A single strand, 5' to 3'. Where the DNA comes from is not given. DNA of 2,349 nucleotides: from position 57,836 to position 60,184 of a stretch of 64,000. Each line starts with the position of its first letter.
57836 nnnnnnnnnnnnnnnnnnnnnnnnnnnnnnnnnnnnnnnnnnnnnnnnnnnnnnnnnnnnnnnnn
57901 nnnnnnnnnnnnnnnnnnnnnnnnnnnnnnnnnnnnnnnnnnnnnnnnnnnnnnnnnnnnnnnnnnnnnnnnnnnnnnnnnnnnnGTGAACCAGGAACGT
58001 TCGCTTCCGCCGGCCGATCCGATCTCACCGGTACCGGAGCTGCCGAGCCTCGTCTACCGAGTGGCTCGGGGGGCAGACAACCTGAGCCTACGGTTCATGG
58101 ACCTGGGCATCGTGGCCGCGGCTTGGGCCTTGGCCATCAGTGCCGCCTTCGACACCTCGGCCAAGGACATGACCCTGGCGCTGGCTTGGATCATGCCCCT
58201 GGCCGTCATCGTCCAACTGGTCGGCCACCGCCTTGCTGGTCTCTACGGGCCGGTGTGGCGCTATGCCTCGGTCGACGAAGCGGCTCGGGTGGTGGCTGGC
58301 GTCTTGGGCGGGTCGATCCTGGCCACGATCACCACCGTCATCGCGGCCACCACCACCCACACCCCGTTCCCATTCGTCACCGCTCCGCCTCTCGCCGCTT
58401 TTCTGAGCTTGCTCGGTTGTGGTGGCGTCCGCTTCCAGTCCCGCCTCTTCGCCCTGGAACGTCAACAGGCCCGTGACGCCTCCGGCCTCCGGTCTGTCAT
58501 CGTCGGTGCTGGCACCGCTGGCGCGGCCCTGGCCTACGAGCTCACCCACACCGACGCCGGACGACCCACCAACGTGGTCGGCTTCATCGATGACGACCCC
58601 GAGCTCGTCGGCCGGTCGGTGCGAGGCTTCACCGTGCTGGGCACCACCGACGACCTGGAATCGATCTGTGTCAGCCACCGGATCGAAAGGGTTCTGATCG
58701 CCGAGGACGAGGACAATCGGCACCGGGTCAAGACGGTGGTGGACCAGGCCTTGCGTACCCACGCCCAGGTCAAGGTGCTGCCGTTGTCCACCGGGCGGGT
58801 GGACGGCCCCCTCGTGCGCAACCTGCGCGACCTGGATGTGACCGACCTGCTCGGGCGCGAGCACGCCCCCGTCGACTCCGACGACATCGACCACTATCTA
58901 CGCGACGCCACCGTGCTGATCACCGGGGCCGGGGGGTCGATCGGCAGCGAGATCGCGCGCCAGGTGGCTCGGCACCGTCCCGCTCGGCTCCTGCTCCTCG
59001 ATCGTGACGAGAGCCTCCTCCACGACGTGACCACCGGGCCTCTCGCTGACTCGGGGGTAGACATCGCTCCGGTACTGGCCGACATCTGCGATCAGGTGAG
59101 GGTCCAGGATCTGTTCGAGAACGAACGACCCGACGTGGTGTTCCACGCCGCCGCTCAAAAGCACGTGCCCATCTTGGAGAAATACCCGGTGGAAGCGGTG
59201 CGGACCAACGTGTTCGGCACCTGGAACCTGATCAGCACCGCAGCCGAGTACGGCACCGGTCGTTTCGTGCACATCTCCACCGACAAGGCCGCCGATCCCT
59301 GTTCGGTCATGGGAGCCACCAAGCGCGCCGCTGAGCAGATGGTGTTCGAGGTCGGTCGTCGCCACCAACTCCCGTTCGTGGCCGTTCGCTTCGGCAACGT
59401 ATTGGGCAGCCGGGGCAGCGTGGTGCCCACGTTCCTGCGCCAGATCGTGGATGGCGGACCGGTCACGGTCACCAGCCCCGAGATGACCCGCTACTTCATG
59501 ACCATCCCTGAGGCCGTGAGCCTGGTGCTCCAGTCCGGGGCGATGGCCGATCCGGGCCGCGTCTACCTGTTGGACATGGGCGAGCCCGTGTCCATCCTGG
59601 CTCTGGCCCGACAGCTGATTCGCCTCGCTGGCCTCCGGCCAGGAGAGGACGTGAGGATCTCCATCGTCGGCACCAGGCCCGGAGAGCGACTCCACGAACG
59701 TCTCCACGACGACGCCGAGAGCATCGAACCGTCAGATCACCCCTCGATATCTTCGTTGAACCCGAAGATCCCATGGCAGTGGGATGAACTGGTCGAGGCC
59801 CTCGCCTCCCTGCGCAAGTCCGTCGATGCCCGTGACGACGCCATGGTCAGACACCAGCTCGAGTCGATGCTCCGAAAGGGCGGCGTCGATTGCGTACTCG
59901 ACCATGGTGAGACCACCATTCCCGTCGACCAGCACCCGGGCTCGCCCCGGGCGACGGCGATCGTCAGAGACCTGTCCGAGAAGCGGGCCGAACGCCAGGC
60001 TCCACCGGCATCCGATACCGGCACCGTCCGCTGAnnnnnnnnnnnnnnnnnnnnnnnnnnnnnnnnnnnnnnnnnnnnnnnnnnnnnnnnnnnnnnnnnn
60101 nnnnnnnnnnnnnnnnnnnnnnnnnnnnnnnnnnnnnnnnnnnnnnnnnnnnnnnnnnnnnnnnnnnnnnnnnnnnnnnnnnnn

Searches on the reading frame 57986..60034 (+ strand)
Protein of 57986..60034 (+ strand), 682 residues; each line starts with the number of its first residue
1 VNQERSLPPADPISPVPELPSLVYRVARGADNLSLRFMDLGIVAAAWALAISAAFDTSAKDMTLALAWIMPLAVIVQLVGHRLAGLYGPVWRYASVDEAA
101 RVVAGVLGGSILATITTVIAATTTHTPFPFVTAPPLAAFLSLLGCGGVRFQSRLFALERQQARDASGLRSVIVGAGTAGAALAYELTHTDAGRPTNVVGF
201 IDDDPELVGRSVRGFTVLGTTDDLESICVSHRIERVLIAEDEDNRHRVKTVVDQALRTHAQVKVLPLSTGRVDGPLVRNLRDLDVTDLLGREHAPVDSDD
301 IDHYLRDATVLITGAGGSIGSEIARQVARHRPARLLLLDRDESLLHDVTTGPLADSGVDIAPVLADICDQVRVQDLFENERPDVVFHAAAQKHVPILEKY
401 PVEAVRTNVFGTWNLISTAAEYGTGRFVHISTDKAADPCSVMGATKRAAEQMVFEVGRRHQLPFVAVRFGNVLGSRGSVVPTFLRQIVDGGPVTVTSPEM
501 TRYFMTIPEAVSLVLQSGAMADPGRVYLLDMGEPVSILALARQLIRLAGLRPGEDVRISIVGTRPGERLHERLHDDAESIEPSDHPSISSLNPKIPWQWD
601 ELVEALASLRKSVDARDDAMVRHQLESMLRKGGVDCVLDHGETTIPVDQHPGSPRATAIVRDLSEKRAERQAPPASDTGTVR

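Call 54: search_protein_families(library=pfam, proteins=[window:57986-60034:+], max_evalue=0.00001)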
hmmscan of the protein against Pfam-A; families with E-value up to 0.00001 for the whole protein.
window:57986-60034:+ (682 aa): 9 families
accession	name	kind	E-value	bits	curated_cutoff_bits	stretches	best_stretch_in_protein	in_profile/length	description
PF02719.21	Polysacc_synt_2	-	2.1e-103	346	20.2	1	310-590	1-290/293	Polysaccharide biosynthesis protein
PF01370.27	Epimerase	-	5.6e-29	101.7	20.9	1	310-518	1-225/240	NAD dependent epimerase/dehydratase family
PF16363.11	GDP_Man_Dehyd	-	1.4e-17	64.6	27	1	311-476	1-187/332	GDP-mannose 4,6 dehydratase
PF04321.23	RmlD_sub_bind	-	1.5e-16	60.7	27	1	309-545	2-228/287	RmlD substrate binding domain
PF07993.18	NAD_binding_4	-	6e-10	39.1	20.1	0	381-436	88-140/258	Male sterility protein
PF13727.12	CoA_binding_3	-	1.4e-09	38.6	25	1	91-264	9-173/175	CoA-binding domain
PF08659.16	KR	-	2.3e-07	31.3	22.6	1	308-429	1-133/180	KR domain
PF00106.31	adh_short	-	1.4e-06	28.4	26.6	1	309-453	2-160/195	short chain dehydrogenase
PF01073.25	3Beta_HSD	-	1.4e-06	28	22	1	311-454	1-138/280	3-beta hydroxysteroid dehydrogenase/isomerase family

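Call 56: find_related_loci(query=window:57986-60034:+, collection=genome_contigs, flank=1000)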
Query window:57986-60034:+ (682 aa) in genome_contigs; peptide patterns used: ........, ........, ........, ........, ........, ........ (x = any residue, [..] = any of these).
600 stretches matched a pattern (row limit reached: there are more); 581 encode a relative of the query (tblastn E <= 1e-3); the best 80 are kept; 80 distinct loci.
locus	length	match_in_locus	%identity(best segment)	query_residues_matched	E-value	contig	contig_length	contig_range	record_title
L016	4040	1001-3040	81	1-679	0e+0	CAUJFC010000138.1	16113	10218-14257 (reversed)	MAG: Actinomycetota bacterium isolate KLAP198 genome assembly, contig: KLAP198_140918, whole genome shotgun sequence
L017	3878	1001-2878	56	3-639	0e+0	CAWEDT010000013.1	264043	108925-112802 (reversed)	MAG: uncultured Actinomycetes bacterium isolate MFD04967.bin.2.126 genome assembly, contig: contig_8238, whole genome sh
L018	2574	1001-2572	59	8-536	0e+0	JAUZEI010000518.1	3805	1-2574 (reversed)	MAG: Actinomycetota bacterium isolate BP_119 scaffold_1621987, whole genome shotgun sequence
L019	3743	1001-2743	44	8-596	3e-128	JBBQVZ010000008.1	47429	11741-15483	MAG: Actinomycetota bacterium isolate Co_metawrap_2025 Cmw_2025_k141_18283917_length_47429_cov_19.6202, whole genome sho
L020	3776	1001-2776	43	42-631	3e-127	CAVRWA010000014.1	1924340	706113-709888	MAG: uncultured Actinomycetes bacterium isolate MFD02199.bin.1.209 genome assembly, contig: contig_911, whole genome sho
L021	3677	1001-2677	43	32-589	2e-126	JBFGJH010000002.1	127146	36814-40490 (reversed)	MAG: Acidimicrobiia bacterium isolate Mix_sand03.2021.01.D.107 k141_2305906_length_127146_cov_16.2320, whole genome shot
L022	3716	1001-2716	44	19-596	2e-125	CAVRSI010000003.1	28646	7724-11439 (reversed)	MAG: uncultured Actinomycetes bacterium isolate MFD08700.bin.2.93 genome assembly, contig: contig_113272, whole genome s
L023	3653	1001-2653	42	39-589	2e-124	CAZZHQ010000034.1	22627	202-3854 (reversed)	MAG TPA_asm: uncultured Dehalococcoidales bacterium isolate SRP178699_co1_156 genome assembly, contig: NODE_2676_length_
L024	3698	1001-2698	42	30-591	1e-123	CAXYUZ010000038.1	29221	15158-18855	MAG: uncultured Desulfuromonadaceae bacterium isolate ERR13598973_concoct_76 genome assembly, contig: ERZ24875783.250, w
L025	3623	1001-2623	41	62-602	1e-121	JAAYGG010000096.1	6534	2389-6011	MAG: Bacillota bacterium isolate AS09scLD_203 104978_AS09, whole genome shotgun sequence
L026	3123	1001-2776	39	34-629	1e-121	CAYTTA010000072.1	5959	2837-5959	MAG TPA_asm: uncultured Balneolaceae bacterium isolate SRP268622_co1_107 genome assembly, contig: NODE_33300_length_5959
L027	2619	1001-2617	43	25-567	1e-121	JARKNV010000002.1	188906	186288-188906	MAG: Selenomonadales bacterium isolate D110_maxbin.017 k141_229334, whole genome shotgun sequence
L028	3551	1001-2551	41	70-588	1e-120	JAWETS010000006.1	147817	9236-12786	MAG: Veillonella sp. isolate N5_232_055G1_dasN5_232_055G1_maxbin2.maxbin.004 N5_232_055G1_scaffold_14, whole genome shot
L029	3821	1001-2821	42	37-630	8e-121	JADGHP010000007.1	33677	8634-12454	MAG: Thermoleophilia bacterium isolate HOG38 NODE_526_length_33677_cov_244.104682, whole genome shotgun sequence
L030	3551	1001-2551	41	70-588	7e-121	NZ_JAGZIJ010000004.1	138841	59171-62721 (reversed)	MAG: Veillonella parvula isolate L3_130_243G1_dasL3_130_243G1_concoct_45 L3_130_243G1_scaffold_26, whole genome shotgun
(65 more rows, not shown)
